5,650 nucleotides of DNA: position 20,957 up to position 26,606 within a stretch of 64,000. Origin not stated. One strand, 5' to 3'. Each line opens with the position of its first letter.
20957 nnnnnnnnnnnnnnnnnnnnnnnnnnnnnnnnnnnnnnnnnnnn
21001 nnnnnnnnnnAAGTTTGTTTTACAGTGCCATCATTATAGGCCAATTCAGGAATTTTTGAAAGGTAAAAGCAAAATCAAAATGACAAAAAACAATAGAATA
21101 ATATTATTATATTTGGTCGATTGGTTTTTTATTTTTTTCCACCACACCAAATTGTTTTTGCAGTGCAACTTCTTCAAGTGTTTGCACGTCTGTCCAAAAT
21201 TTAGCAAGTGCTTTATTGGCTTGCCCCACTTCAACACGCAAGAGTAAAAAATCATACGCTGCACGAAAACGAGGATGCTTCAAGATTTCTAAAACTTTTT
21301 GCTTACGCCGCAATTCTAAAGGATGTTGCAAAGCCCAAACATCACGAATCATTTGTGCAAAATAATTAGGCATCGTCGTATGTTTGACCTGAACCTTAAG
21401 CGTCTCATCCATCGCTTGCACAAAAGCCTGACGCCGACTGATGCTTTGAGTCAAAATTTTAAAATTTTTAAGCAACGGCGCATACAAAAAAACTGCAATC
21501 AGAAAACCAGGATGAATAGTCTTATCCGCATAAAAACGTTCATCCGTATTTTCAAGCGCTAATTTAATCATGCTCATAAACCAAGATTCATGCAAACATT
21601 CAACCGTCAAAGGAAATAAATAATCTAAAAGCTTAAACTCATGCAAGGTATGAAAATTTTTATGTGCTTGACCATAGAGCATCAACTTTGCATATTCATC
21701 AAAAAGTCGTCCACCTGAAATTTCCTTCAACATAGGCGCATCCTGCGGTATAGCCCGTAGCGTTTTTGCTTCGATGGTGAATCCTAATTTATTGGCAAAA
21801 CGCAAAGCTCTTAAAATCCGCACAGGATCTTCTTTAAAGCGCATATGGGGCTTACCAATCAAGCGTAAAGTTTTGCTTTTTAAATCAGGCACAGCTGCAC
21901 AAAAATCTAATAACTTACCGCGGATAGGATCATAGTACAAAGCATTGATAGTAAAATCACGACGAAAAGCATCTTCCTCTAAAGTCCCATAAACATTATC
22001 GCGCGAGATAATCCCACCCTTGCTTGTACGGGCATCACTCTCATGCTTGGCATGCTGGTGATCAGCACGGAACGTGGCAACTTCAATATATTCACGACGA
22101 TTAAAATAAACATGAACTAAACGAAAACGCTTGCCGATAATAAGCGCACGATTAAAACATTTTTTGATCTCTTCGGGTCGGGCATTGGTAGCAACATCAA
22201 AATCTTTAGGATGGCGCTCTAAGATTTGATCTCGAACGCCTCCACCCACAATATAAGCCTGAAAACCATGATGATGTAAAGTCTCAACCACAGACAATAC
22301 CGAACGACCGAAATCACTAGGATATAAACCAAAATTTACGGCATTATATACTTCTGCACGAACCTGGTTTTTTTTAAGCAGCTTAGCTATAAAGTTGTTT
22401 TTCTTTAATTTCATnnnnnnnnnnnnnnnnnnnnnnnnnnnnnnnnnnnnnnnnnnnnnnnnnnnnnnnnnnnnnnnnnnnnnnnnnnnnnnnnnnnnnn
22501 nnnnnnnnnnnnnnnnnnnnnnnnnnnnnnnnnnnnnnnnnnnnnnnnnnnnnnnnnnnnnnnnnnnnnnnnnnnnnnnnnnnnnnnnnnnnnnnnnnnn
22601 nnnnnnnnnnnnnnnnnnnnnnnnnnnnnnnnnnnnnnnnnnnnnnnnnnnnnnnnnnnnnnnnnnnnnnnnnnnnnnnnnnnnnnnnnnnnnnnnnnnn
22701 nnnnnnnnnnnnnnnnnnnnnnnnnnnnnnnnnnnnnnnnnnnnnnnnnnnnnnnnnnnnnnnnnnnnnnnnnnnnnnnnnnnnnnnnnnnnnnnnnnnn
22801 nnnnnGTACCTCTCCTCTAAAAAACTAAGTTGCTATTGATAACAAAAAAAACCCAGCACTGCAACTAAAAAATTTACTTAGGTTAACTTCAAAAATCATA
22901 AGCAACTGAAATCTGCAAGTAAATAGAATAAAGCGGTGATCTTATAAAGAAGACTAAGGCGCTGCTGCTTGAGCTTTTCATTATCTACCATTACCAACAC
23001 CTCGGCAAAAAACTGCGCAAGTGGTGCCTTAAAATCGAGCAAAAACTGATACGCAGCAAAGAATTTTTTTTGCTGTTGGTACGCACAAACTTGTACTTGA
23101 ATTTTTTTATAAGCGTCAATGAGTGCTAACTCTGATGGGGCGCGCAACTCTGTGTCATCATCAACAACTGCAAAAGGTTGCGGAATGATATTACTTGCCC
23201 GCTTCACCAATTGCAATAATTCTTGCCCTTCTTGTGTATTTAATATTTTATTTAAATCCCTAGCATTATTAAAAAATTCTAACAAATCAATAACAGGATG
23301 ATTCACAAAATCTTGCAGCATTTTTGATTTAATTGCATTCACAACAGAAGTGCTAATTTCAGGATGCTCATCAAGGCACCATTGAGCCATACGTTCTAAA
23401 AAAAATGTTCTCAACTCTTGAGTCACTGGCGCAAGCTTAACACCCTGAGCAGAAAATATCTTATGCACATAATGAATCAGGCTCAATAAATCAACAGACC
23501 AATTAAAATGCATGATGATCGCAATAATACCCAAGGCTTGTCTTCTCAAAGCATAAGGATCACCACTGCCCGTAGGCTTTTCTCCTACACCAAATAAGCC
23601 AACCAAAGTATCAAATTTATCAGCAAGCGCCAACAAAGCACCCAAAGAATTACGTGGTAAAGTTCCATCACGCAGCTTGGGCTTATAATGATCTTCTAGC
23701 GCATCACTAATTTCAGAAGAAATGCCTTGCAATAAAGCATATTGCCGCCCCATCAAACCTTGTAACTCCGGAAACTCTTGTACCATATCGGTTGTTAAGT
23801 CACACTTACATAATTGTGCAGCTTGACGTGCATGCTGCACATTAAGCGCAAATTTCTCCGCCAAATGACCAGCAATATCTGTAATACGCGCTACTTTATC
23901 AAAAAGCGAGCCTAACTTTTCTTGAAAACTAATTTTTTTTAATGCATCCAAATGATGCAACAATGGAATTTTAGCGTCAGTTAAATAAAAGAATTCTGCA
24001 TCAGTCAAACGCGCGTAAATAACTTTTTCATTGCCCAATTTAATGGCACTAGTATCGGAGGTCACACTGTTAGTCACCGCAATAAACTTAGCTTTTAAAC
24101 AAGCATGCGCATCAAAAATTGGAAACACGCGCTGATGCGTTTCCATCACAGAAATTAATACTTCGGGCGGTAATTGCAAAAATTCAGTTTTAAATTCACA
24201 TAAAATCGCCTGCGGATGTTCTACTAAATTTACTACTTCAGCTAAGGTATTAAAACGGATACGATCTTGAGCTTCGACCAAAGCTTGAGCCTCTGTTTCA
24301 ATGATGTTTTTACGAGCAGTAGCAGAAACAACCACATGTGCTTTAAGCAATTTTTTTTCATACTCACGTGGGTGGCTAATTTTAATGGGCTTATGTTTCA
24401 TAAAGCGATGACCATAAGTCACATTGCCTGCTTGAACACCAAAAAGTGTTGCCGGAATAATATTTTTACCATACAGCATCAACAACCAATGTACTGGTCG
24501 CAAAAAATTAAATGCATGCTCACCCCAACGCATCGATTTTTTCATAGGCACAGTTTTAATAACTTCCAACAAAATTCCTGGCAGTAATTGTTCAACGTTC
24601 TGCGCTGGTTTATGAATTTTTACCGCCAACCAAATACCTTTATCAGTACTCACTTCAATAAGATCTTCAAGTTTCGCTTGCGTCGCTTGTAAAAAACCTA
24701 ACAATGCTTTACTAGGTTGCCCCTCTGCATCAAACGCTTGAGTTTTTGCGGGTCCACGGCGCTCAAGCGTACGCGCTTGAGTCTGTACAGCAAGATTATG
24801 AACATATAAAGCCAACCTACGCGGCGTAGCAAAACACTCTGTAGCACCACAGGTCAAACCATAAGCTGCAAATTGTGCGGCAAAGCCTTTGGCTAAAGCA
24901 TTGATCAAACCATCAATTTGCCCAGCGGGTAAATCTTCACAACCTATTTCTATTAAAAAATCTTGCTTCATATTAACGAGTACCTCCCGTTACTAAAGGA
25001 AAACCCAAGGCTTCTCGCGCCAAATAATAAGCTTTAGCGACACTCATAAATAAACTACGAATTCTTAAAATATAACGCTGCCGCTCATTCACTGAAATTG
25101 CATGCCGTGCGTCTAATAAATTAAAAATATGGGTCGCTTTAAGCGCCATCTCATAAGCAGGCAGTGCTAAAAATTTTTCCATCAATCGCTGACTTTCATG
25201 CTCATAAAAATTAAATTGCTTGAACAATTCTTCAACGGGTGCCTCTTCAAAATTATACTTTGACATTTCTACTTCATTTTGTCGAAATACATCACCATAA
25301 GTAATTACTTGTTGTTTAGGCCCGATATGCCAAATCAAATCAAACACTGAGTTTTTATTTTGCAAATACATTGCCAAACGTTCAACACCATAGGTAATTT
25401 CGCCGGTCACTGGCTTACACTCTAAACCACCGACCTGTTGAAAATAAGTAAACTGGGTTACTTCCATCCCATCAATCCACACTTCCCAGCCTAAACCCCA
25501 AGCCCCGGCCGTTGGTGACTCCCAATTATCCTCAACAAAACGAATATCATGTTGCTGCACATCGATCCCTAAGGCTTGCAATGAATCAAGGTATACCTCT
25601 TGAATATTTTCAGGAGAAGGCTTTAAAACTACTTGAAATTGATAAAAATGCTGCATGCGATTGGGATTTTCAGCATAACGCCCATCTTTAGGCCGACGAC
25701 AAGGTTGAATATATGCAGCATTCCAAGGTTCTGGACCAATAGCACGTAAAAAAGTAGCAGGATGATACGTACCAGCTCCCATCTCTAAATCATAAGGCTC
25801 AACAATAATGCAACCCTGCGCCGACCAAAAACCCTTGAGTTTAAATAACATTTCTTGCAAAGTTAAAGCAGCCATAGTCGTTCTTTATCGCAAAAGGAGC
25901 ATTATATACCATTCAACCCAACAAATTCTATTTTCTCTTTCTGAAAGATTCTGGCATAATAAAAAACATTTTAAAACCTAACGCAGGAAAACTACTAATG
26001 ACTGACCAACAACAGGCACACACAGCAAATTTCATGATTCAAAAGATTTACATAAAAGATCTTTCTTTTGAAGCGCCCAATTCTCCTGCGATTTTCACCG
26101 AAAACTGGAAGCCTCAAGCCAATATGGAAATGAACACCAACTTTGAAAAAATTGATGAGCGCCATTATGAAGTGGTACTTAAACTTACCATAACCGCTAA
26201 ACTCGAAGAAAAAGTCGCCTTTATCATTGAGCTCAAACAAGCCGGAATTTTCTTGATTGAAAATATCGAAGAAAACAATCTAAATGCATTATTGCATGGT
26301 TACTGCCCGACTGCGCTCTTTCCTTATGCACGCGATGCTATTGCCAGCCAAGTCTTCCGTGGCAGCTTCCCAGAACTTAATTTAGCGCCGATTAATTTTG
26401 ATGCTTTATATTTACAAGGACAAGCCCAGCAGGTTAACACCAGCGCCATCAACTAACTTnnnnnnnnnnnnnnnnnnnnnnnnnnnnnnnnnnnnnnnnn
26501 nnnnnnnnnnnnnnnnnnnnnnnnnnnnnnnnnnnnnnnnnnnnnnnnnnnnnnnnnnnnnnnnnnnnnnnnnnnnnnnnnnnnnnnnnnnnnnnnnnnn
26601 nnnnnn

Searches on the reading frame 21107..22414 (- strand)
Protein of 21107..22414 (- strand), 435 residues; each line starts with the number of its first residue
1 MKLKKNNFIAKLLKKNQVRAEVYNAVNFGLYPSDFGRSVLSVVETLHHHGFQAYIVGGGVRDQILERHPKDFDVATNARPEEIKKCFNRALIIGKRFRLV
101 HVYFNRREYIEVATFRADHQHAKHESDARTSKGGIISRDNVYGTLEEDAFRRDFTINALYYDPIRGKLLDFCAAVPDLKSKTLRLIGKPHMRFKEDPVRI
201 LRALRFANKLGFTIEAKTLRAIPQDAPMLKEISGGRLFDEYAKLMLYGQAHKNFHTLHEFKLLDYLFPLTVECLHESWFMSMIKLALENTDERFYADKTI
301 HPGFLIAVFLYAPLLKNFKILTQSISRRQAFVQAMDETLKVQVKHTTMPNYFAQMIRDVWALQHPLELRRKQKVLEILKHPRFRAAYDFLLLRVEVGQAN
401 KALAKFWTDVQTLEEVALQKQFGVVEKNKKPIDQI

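Call 21: search_protein_families(library=pfam, proteins=[window:21107-22414:-], max_evalue=0.00001)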
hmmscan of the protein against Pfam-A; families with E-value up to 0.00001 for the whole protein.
window:21107-22414:- (435 aa): 3 families
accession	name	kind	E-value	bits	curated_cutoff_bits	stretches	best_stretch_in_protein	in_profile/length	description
PF01743.26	PolyA_pol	-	3.1e-36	124.9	23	1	53-184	1-126/126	Poly A polymerase head domain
PF12626.12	PolyA_pol_arg_C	-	1.3e-26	93.4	22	1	326-418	4-96/119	Polymerase A arginine-rich C-terminus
PF12627.12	PolyA_pol_RNAbd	-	3.1e-17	62.5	22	1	211-270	1-60/64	Probable RNA and SrmB- binding site of polymerase A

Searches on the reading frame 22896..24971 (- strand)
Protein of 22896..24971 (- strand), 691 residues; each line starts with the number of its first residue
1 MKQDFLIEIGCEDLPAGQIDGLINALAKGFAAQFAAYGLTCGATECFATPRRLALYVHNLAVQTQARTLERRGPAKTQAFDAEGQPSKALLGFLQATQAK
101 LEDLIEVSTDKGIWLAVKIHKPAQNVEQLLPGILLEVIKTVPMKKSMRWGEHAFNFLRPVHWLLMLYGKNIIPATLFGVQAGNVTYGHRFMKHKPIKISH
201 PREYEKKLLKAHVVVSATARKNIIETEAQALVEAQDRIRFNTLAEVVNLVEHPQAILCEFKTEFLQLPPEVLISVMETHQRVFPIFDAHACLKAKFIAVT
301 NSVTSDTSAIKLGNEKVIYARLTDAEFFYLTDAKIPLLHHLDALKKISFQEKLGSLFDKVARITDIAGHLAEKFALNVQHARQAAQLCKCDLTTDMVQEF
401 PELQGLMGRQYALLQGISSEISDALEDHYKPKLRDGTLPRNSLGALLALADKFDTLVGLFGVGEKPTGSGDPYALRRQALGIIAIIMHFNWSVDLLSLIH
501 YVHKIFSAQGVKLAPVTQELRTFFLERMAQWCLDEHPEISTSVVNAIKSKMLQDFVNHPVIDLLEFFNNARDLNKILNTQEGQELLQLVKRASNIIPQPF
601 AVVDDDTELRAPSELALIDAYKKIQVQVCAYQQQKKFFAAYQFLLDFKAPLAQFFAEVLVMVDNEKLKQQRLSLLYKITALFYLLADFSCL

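Call 21: search_protein_families(library=pfam, proteins=[window:22896-24971:-], max_evalue=0.00001)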
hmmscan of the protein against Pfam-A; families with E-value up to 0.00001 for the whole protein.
window:22896-24971:- (691 aa): 1 family
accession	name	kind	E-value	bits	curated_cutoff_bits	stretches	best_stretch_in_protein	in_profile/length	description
PF02092.22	tRNA_synt_2f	-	9e-188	625.9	29.2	1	5-547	1-534/536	Glycyl-tRNA synthetase beta subunit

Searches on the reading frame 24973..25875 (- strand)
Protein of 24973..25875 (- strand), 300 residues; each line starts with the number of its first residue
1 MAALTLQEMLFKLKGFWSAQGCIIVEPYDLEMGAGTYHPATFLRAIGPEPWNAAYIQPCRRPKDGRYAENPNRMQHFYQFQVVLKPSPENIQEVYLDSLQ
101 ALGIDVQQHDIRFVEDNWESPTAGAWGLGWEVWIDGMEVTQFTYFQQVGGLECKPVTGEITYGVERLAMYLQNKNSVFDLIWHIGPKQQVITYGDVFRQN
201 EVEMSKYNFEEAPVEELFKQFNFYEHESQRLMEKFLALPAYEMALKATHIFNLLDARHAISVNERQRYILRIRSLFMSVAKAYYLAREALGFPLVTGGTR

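Call 48: search_protein_families(library=pfam, proteins=[window:24973-25875:-], max_evalue=0.00001)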
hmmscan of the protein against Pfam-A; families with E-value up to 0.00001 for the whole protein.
window:24973-25875:- (300 aa): 1 family
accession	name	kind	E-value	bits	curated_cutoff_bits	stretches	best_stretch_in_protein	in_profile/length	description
PF02091.20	tRNA-synt_2e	-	1.2e-144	481.1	27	1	6-287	1-277/278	Glycyl-tRNA synthetase alpha subunit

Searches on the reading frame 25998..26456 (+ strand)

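Call 48: search_protein_families(library=pfam, proteins=[window:25998-26456:+], max_evalue=0.00001)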
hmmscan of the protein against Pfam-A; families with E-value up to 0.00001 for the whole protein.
window:25998-26456:+ (152 aa): 1 family
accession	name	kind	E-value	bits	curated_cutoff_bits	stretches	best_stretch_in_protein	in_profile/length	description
PF02556.19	SecB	-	2.6e-55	186.7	26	1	6-145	2-141/141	Preprotein translocase subunit SecB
